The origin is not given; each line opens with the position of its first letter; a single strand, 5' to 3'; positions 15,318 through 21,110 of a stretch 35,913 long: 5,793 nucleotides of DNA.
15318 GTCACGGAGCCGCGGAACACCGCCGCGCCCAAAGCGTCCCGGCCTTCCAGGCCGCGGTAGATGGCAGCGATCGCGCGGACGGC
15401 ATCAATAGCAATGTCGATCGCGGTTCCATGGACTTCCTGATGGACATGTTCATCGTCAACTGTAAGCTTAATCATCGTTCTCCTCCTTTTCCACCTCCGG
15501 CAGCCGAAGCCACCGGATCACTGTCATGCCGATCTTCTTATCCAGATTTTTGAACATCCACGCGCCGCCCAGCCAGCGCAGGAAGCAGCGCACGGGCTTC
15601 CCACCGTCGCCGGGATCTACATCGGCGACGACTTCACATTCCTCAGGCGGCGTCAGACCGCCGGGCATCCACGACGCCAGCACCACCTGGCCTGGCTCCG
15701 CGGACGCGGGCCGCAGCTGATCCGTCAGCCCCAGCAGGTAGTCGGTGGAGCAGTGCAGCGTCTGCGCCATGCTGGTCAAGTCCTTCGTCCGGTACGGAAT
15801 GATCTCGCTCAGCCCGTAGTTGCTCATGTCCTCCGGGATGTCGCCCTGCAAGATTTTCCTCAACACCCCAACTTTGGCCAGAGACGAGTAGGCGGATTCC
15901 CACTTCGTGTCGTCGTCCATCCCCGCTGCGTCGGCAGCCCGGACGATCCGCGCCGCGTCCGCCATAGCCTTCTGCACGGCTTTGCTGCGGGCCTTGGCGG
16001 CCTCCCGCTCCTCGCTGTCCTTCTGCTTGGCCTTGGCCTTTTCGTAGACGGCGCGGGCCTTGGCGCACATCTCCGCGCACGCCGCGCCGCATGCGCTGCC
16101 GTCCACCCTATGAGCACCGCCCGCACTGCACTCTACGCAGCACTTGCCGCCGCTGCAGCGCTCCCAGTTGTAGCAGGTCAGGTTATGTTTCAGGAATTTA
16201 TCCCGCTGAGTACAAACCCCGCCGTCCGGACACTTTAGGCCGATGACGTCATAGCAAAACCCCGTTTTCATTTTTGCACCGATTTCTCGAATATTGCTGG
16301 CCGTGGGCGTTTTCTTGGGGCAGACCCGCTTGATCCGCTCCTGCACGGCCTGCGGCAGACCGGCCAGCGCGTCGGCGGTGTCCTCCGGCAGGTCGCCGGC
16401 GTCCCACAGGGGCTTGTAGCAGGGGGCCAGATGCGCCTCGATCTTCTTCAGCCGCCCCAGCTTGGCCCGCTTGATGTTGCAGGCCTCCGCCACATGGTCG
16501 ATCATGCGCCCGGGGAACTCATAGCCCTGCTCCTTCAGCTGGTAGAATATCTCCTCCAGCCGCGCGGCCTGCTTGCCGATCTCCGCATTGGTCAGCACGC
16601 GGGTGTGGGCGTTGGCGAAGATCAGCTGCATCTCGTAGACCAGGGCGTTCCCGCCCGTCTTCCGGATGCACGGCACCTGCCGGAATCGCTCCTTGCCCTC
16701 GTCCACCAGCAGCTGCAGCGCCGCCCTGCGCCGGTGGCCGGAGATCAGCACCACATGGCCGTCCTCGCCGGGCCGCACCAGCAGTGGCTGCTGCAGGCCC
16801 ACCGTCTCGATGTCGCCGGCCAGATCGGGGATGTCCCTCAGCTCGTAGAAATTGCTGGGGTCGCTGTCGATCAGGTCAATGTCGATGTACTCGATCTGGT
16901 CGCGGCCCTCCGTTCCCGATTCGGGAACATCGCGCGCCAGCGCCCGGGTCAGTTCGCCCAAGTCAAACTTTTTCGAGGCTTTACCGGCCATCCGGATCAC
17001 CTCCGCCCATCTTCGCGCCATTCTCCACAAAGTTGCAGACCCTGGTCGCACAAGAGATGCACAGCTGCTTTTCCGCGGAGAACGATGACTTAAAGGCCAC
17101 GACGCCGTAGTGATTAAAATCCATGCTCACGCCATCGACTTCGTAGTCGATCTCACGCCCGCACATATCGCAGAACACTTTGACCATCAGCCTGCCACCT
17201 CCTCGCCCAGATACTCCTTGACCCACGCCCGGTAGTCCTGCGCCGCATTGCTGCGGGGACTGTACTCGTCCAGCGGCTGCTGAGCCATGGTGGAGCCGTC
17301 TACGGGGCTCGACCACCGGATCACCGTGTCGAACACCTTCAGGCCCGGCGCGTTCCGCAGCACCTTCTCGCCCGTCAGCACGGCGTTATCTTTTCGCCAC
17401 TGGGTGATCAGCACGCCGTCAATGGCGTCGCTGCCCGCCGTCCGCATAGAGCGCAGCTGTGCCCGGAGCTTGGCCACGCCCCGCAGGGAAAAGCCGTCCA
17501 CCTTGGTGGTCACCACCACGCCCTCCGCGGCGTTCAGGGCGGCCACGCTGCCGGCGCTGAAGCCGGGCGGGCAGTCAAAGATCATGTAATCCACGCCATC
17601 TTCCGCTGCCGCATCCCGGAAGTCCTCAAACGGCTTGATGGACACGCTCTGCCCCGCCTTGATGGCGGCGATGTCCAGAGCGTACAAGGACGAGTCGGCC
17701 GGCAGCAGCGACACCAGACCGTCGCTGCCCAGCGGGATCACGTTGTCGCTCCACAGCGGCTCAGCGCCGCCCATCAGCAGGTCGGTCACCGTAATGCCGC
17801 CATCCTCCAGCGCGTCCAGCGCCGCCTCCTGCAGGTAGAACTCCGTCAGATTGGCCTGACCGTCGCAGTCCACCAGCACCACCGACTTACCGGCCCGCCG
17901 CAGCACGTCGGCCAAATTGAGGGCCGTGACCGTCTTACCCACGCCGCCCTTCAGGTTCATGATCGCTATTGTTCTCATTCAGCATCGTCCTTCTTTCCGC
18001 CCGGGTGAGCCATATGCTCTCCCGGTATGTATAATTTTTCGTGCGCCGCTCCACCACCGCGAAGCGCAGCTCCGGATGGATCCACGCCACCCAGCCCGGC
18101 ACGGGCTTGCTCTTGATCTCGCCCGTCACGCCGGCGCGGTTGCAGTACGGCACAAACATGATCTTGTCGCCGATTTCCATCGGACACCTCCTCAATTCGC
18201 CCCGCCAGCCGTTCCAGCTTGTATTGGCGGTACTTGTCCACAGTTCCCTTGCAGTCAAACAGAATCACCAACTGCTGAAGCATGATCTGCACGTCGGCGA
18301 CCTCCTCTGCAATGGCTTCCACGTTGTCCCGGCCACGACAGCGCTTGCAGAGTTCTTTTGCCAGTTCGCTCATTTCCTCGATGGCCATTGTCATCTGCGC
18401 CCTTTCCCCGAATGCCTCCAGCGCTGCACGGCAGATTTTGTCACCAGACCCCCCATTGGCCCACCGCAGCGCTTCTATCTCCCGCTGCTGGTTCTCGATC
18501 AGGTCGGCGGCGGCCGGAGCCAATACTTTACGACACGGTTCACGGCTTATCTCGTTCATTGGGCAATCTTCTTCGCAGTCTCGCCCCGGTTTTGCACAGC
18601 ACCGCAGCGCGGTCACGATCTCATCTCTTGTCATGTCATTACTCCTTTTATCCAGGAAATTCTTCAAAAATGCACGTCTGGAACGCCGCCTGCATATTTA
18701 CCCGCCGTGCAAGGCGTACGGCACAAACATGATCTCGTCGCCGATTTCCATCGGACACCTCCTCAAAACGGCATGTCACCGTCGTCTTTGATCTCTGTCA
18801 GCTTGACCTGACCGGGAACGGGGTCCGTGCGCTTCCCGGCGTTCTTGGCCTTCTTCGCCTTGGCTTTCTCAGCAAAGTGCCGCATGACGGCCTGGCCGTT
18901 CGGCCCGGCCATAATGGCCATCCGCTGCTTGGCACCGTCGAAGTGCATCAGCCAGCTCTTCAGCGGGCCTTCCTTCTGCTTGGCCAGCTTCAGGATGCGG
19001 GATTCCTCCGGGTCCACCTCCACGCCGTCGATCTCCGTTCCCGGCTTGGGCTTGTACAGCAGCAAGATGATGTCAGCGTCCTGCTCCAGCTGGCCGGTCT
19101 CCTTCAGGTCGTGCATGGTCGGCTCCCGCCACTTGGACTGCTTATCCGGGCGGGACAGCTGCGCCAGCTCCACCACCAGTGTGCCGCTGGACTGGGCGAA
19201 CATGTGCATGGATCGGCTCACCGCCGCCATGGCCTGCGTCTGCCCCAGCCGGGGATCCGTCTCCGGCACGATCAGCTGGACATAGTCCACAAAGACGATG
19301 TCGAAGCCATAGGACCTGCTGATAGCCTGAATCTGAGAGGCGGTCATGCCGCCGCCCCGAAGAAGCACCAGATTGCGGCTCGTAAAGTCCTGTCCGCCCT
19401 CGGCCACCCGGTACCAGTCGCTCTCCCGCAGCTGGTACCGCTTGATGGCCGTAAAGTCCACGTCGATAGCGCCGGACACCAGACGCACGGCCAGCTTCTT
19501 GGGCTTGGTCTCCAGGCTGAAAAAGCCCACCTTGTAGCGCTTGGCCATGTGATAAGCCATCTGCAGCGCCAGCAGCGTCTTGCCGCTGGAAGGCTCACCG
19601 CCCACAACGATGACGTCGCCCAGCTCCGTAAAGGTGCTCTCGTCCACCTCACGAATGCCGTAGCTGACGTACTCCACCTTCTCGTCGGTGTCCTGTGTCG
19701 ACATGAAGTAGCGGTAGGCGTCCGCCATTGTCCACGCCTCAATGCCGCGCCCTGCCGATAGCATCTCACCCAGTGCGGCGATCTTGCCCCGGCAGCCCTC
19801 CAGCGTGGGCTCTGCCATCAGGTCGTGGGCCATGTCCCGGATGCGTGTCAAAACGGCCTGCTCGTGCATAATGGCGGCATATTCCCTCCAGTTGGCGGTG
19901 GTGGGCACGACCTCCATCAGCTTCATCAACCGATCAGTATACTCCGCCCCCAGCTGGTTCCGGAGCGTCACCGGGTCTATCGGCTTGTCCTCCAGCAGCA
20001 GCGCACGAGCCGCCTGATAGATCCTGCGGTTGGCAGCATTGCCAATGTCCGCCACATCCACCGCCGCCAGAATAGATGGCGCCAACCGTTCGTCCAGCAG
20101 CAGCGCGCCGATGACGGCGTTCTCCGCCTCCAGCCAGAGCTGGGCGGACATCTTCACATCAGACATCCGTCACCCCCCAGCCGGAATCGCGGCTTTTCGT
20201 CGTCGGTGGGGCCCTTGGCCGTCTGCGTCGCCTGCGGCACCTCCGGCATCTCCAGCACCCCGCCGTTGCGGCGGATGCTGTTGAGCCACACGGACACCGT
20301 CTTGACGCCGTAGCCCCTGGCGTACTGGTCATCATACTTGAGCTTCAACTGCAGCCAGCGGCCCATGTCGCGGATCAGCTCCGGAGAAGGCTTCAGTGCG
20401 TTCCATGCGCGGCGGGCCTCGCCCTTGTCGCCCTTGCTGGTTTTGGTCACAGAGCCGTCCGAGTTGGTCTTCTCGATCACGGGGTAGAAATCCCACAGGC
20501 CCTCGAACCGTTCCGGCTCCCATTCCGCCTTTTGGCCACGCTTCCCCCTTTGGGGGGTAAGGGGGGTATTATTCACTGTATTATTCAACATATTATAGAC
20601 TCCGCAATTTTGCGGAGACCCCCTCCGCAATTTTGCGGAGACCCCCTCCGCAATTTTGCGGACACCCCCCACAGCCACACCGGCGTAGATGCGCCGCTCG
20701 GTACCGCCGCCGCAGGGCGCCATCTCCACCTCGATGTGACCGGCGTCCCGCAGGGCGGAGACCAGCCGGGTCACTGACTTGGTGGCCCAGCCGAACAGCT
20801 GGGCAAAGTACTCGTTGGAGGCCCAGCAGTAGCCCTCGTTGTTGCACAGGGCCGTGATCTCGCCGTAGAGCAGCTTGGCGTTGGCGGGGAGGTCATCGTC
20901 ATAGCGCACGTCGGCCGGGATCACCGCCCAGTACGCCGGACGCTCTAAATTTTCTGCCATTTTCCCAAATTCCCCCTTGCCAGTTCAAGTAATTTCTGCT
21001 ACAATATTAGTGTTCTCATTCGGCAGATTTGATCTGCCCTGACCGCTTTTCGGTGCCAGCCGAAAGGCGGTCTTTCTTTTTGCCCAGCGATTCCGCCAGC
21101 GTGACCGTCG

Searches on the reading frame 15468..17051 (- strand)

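Call 17: search_protein_families(library=phrogs, proteins=[window:15468-17051:-], max_evalue=0.00001)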
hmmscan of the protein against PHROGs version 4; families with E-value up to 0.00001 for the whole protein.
window:15468-17051:- (527 aa): 7 families
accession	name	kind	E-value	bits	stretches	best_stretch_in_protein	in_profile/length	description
phrog_27290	-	unknown function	1.6e-100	338.3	1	39-451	17-420/517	-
phrog_4715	-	DNA, RNA and nucleotide metabolism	5.5e-29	102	1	24-352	114-395/630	ParB-like partition protein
phrog_15982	-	unknown function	1e-27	98.3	1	50-335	25-272/453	-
phrog_3264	-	DNA, RNA and nucleotide metabolism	8.5e-09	36.5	1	48-167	44-158/337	ParB-like partition protein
phrog_6218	-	DNA, RNA and nucleotide metabolism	5.7e-07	30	1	53-113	5-67/506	ParB-like partition protein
phrog_3951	-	unknown function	2.2e-06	28.4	1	48-116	13-87/301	-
phrog_1033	-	DNA, RNA and nucleotide metabolism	4.7e-06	27.6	0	87-142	71-128/334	ParB-like partition protein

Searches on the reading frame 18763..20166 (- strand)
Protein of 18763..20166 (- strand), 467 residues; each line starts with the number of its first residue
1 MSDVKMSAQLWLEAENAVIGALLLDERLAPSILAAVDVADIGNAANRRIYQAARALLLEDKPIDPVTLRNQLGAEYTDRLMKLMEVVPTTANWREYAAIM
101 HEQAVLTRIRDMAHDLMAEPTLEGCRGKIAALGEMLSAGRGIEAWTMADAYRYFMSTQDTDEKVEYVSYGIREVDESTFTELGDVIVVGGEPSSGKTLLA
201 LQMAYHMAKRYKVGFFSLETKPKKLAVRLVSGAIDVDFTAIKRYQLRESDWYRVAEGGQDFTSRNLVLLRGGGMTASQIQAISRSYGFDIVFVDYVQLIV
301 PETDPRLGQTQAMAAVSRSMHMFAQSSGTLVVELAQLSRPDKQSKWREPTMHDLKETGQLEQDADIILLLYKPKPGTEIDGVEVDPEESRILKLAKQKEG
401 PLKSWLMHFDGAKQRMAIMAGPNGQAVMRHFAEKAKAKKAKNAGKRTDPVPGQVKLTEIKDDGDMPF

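Call 17: search_protein_families(library=phrogs, proteins=[window:18763-20166:-], max_evalue=0.00001)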
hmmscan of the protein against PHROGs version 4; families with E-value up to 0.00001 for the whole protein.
window:18763-20166:- (467 aa): 5 families
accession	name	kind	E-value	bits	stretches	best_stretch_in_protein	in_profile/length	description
phrog_19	-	DNA, RNA and nucleotide metabolism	3.3e-65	222.1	1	5-434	154-596/621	DnaB-like replicative helicase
phrog_239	-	DNA, RNA and nucleotide metabolism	2.9e-29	103.6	1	134-422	294-602/801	DNA primase/helicase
phrog_243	-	DNA, RNA and nucleotide metabolism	3.3e-25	89.6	1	181-405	33-254/273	DnaB-like replicative helicase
phrog_11530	-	unknown function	1e-15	59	1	274-373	14-116/184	-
phrog_5482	-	unknown function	2.1e-09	37.6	1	179-429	47-309/341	-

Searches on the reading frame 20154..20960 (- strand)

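Call 9: search_protein_families(library=pfam, proteins=[window:20154-20960:-], max_evalue=0.01)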
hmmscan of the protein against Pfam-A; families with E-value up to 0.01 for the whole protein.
window:20154-20960:- (268 aa): 1 family
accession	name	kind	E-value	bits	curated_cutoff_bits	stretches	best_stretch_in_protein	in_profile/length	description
PF13730.12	HTH_36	-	6.8e-10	39.1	25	1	24-76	3-55/55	Helix-turn-helix domain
